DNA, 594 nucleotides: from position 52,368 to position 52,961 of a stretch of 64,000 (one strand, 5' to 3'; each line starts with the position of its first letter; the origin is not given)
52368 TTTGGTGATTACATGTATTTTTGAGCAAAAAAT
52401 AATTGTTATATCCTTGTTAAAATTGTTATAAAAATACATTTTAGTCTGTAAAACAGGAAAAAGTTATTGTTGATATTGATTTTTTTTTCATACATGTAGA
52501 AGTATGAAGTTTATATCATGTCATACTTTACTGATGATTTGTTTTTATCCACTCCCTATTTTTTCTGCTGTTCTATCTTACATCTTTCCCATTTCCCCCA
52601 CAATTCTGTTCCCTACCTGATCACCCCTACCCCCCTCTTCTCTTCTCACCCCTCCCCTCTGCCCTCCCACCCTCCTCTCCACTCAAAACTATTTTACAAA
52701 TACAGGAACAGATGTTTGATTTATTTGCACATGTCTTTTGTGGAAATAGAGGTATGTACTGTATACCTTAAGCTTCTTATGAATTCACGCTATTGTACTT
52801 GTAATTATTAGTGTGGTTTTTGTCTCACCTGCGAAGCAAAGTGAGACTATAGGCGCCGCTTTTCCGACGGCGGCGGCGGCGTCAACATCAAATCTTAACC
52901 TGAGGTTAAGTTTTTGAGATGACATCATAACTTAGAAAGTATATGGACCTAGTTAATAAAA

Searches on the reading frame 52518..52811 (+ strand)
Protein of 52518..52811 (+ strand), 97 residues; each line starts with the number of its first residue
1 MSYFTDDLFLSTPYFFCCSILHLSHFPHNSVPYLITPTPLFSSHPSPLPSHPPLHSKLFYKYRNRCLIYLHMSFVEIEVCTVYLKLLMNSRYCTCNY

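Call 41: find_encoding_contigs(protein=window:52518-52811:+, flank=5000, max_places=6)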
Protein window:52518-52811:+ (97 aa): no gene with exactly this product is on record in the collection.
